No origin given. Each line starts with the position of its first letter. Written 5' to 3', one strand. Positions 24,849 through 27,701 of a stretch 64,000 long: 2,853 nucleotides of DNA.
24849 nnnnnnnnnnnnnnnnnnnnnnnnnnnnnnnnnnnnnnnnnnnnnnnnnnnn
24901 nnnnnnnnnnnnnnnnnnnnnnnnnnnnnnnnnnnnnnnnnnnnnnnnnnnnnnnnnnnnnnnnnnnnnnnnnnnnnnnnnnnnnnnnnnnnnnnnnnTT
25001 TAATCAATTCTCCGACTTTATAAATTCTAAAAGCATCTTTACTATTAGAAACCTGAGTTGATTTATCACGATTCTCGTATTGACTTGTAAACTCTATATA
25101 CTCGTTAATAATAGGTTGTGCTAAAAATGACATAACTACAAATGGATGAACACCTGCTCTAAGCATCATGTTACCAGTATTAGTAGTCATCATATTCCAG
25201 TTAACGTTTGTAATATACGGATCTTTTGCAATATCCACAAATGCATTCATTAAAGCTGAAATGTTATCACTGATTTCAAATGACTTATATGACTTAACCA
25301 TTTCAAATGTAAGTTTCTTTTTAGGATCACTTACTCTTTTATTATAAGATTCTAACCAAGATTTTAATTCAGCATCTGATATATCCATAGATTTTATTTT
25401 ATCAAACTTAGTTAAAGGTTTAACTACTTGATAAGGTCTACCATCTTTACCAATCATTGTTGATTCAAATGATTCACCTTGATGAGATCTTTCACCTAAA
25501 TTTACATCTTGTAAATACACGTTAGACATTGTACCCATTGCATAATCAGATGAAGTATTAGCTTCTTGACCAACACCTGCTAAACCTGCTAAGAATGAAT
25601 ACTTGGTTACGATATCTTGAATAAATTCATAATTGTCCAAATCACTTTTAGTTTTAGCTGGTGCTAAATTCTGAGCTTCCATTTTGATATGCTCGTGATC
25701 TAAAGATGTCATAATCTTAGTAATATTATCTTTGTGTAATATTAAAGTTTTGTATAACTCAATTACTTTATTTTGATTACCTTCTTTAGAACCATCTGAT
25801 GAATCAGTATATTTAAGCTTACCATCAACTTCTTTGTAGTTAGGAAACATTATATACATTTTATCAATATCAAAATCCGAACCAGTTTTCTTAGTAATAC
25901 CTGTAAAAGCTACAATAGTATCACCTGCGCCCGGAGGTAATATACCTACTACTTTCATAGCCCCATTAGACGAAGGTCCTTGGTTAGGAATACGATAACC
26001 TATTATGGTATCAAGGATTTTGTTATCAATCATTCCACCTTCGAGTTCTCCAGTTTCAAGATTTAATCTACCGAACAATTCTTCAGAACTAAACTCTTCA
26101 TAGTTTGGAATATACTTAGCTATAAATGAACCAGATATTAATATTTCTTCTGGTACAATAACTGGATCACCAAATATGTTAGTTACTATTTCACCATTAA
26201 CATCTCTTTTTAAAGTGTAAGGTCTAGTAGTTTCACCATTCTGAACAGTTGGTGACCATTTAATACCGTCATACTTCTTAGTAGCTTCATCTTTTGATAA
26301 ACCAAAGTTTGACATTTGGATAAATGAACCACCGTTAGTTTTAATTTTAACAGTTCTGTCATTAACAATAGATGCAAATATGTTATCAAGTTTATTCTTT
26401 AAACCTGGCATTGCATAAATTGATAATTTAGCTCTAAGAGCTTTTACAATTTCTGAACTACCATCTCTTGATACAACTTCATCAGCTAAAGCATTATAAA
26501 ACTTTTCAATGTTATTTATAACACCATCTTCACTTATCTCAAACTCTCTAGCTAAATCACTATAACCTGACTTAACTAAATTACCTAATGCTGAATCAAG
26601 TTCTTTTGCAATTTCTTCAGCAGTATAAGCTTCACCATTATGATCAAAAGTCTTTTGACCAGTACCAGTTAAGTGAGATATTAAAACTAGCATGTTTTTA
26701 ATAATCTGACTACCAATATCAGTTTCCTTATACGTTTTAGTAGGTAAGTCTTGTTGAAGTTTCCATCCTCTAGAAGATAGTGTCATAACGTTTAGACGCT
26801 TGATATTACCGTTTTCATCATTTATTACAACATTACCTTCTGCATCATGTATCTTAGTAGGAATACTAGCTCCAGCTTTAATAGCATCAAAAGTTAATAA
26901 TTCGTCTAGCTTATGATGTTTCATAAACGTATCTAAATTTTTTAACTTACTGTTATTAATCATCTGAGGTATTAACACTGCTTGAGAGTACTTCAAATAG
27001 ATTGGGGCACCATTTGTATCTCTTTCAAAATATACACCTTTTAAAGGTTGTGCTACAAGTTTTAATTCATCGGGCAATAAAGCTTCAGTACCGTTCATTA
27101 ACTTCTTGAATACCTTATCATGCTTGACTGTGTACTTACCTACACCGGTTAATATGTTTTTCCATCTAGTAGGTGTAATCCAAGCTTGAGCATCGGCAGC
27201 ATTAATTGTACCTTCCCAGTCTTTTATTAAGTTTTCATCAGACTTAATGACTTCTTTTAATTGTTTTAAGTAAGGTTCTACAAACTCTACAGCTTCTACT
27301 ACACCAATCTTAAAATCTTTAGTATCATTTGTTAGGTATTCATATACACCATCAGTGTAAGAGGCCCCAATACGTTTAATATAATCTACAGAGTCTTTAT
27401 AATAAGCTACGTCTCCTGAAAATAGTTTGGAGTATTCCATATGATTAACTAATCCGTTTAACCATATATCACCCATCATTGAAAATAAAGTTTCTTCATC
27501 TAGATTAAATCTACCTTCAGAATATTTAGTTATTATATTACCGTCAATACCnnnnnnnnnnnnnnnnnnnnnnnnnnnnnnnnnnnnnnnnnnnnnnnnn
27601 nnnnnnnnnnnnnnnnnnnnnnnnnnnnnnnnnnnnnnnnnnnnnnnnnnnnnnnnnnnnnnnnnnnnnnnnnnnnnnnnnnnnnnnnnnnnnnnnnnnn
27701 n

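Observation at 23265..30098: Giant 2277-aa ORF with a beta-prime-like DFDIDKM motif: virion-packaged two-barrel RNA polymerase candidate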

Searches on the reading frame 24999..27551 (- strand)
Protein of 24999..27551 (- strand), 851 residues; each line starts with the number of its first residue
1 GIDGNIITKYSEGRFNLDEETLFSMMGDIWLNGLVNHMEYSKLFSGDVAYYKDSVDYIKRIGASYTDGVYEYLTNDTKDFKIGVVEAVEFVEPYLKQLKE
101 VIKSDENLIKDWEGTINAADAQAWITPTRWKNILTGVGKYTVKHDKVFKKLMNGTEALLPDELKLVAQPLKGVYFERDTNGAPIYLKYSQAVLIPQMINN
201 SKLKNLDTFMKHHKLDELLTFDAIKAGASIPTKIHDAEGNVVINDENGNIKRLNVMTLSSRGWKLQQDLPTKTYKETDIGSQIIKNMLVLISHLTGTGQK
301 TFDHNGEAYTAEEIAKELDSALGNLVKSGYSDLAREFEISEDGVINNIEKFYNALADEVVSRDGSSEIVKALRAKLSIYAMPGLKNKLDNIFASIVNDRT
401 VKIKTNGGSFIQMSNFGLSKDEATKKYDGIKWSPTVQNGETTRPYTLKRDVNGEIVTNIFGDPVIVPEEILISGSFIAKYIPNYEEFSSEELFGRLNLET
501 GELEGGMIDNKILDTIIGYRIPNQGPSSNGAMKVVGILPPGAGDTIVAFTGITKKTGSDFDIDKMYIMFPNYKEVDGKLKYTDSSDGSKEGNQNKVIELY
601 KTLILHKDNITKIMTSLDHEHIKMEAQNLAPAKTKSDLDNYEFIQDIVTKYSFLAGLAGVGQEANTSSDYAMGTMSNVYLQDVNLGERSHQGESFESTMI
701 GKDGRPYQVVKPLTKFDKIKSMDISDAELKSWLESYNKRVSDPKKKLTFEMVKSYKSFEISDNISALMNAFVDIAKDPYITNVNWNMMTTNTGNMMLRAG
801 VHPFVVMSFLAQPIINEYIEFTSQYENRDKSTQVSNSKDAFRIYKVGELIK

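Call 18: find_related_loci(query=window:25100-27200:-, collection=viral_contigs, flank=10000)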
Query window:25100-27200:- (700 aa) in viral_contigs; peptide patterns used: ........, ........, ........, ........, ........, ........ (x = any residue, [..] = any of these).
29 stretches matched a pattern; 25 encode a relative of the query (tblastn E <= 1e-3); 25 distinct loci.
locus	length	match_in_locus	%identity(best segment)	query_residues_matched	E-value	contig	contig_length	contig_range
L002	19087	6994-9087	75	1-700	0e+0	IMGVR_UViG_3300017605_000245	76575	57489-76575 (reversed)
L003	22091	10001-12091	62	1-700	0e+0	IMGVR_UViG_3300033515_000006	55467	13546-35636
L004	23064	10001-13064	67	1-700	0e+0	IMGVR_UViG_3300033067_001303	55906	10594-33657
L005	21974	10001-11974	44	1-700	9e-173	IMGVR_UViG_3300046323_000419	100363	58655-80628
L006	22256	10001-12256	45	1-698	2e-125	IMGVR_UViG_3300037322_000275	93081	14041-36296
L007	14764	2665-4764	31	3-698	6e-69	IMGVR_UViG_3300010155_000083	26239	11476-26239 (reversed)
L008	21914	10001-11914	30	3-700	3e-64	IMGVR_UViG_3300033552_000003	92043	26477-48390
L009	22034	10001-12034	33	3-698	2e-75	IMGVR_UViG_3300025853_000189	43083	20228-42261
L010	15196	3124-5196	42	3-700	2e-57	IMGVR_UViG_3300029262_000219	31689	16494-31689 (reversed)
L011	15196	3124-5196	42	3-700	2e-57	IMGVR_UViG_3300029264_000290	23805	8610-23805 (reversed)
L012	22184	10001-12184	29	1-700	5e-42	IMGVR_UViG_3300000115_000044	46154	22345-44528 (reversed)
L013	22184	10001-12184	29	1-700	5e-42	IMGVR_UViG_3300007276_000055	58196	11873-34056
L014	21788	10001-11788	25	3-700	1e-39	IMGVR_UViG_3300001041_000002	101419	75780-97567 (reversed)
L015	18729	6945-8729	26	3-700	1e-32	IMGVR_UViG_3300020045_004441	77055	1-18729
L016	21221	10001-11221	25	265-700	7e-23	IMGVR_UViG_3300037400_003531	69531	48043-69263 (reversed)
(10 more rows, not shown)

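Call 37: predict_structure(alignment_id=A1)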
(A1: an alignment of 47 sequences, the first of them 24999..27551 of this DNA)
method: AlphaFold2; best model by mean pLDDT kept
length: 851 residues; sequences in the alignment: 47
mean_pLDDT: 79.5   pTM: 0.79
mean pLDDT of the five models: 79.5, 77.9, 76.9, 76.2, 72.3
residues with pLDDT >= 90: 153; 70-90: 515; 50-70: 163; < 50: 20
segments of 3 or more residues with pLDDT < 50: 678-687, 689-695
pLDDT, mean of each block of 10 residues (from residue 1): 65 71 75 62 59 61 61 80 86 88 81 80 86 87 88 73 72 79 78 69 79 91 75 82 86 87 74 67 81 80 89 87 88 90 89 89 82 86 81 84 76 72 71 87 90 88 92 81 87 86 88 90 79 87 77 74 78 89 87 92 92 83 88 62 62 70 80 59 43 52 65 67 92 90 85 88 84 73 84 89 93 88 70 72 87 83
secondary structure, 60 per line:
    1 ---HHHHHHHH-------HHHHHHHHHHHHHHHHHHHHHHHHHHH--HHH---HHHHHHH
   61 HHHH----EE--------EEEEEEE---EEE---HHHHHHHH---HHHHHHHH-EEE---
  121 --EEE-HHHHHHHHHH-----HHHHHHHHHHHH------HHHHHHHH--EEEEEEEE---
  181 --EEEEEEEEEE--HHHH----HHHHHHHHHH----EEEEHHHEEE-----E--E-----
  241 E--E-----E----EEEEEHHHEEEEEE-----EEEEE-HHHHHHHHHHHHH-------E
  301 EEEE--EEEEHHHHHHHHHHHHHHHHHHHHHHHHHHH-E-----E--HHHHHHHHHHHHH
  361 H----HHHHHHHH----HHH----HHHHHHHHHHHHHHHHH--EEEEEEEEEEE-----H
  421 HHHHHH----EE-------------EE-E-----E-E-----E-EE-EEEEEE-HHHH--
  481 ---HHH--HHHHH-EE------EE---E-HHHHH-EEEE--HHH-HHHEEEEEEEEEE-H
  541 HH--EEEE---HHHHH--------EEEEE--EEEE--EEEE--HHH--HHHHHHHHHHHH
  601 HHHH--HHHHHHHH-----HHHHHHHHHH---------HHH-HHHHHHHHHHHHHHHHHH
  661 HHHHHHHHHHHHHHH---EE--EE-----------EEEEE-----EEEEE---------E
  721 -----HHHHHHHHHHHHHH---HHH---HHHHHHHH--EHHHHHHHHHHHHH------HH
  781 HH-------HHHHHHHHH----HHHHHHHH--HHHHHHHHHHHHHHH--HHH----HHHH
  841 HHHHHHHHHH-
elements in order (helices of 4 or more, strands of 3 or more residues): H4-11 H19-45 H54-64 E79-85 E89-91 H95-102 H106-113 E115-117 E123-125 H127-136 H142-153 H160-167 E170-177 E183-192 H195-198 H203-212 E217-220 E224-226 E255-259 E263-268 E274-278 H280-292 E300-304 E307-310 H311-337 H348-361 H366-373 H385-401 E404-414 H420-426 E468-473 H475-478 H489-493 H510-514 E516-519 E529-538 E545-548 H552-556 E565-569 E572-575 E578-581 H589-604 H607-614 H620-629 H643-675 E696-700 E706-710 H726-739 H749-756 H760-772 H779-782 H790-798 H803-810 H813-827 H837-850

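Call 39: fold_search(model_id=the predicted structure, library=pdb)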
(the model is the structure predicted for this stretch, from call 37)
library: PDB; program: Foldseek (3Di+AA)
matches with E <= 10: 204; with E <= 0.001: 1
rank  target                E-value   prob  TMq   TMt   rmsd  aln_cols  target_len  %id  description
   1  6vr4_A                1.1e-50  1.00  0.75  0.31   5.9       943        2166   31  Virion-packaged DNA-dependent RNA polymerase of crAss-like phage phi14:2 (released 2020-07-29)
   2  9isn_D                2.1e-02  0.21  0.09  0.07  26.2       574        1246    8  Cryo-EM structure of Streptomyces coelicolor sigma factor shbA transcription initiation complex (released 2025-05-14)
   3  9g23_A                3.1e-02  0.15  0.10  0.06  29.3       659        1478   12  Yeast RNA polymerase I elongation complex stalled by an apurinic site bound to nucleotide analog AMPCPP at A-site (released 2025-06-18)
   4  9g1v_A                3.3e-02  0.15  0.10  0.06  29.0       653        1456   12  Yeast RNA polymerase I elongation complex stalled by an apurinic site (released 2025-06-18)
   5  5n5y_A                4.2e-02  0.14  0.09  0.06  30.2       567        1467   10  Cryo-EM structure of RNA polymerase I in complex with Rrn3 and Core Factor (Orientation III) (released 2017-04-05)
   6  6hlq_A                6.2e-02  0.16  0.08  0.05  26.8       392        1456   12  Yeast RNA polymerase I* elongation complex bound to nucleotide analog GMPCPP (released 2019-04-03)
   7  9g27_A                6.5e-02  0.35  0.08  0.05  20.8       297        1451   18  Yeast RNA polymerase I elongation complex stalled by an apurinic site, pre-translocation state (released 2025-06-18)
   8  9n9q_G                6.5e-02  0.18  0.10  0.07  27.2       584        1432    8  Cryo-EM structure of the RNA-guided transcription complex (released 2025-12-24)
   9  6rwe_A                6.8e-02  0.12  0.09  0.06  24.7       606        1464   11  RNA Polymerase I Open Complex conformation 2 (released 2019-12-11)
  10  6rrd_A                7.9e-02  0.38  0.08  0.05  16.9       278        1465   15  RNA Polymerase I Pre-initiation complex DNA opening intermediate 1 (released 2019-12-11)
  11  9dvs_D                8.3e-02  0.38  0.08  0.11  19.7       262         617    9  CryoEM structure of Syn7942 RNAP-SigA holoenzyme (released 2025-10-15)
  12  7ye1_D                8.3e-02  0.33  0.08  0.06  20.8       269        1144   10  The cryo-EM structure of C. crescentus GcrA-TACup (released 2023-01-18)
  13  6xl5_D                8.3e-02  0.11  0.09  0.06  34.4       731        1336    8  Cryo-EM structure of EcmrR-RNAP-promoter open complex (EcmrR-RPo) (released 2021-04-07)
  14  5m5w_A                8.8e-02  0.11  0.09  0.06  25.1       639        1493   12  RNA Polymerase I open complex (released 2016-12-07)
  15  9g29_A                1.0e-01  0.13  0.10  0.07  25.9       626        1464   12  Yeast RNA polymerase I elongation complex stalled by an apurinic site with the C-terminal of A12 in the funnel (released 2025-06-18)
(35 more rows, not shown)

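Call 83: fold_search(model_id=the predicted structure, library=viral)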
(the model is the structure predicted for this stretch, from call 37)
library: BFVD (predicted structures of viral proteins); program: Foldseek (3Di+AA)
matches with E <= 10: 147; with E <= 0.001: 58
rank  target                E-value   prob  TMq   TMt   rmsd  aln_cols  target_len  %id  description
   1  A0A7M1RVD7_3          3.4e-36  1.00  0.68  0.48   8.1       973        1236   21  DNA helicase [uncultured phage cr118_1]
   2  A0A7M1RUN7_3          1.4e-35  1.00  0.68  0.50   7.1       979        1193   19  DNA helicase [uncultured phage cr50_1]
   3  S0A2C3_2              1.2e-33  1.00  0.51  0.40   5.6       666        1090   30  Structural protein [Cellulophaga phage phi14:2]
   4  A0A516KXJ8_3          9.2e-33  1.00  0.60  0.46   7.7       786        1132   20  (no name in the UniProt tables at hand)
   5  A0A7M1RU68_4          3.5e-30  1.00  0.64  0.44   7.9       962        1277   17  NTF2 domain-containing protein [uncultured phage cr272_1]
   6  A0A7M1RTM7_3          2.0e-28  1.00  0.58  0.36   6.2       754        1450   20  Uncharacterized protein [uncultured phage cr130_1]
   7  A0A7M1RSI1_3          2.9e-27  1.00  0.59  0.35   7.8       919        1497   20  Uncharacterized protein [uncultured phage cr4_1]
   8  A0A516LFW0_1          6.6e-25  1.00  0.56  0.38   6.8       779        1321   18  (no name in the UniProt tables at hand)
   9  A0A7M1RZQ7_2          8.5e-22  1.00  0.47  0.33   8.3       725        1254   18  ART-PolyVal-like domain-containing protein [uncultured phage cr116_1]
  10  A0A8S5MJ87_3          1.1e-21  1.00  0.51  0.35  10.0       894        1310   17  ATP dependent DNA helicase [CrAss-like virus sp. ctcfK29]
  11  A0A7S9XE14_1          2.2e-21  1.00  0.47  0.45  20.1       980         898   14  Uncharacterized protein [Virus NIOZ-UU157]
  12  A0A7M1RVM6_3          3.6e-20  1.00  0.42  0.25  21.8       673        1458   19  Uncharacterized protein [uncultured phage cr131_1]
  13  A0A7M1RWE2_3          9.3e-20  1.00  0.46  0.27  15.0       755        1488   19  Uncharacterized protein [uncultured phage cr10_1]
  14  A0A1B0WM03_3          7.0e-19  1.00  0.44  0.27   9.1       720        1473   18  (no name in the UniProt tables at hand)
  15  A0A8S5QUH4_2          1.8e-17  1.00  0.42  0.33   8.0       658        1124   17  Uncharacterized protein [CrAss-like virus sp. ctDAq1]
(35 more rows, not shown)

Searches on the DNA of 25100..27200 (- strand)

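Call 61: search_rna_families(source=L004, start=11000, end=12600, threshold=evalue, max_evalue=0.01)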
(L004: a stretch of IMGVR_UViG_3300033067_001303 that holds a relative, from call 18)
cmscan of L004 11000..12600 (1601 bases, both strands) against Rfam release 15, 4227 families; matches with E-value up to 0.01: 2.
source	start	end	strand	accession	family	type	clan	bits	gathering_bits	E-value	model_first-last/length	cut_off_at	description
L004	11369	11554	+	RF00028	Intron_gpI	Intron;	-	36.2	50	3.4e-07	52-155/253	no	Group I catalytic intron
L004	12181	12279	+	RF00028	Intron_gpI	Intron;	-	28.4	50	7.6e-05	1-253/253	no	Group I catalytic intron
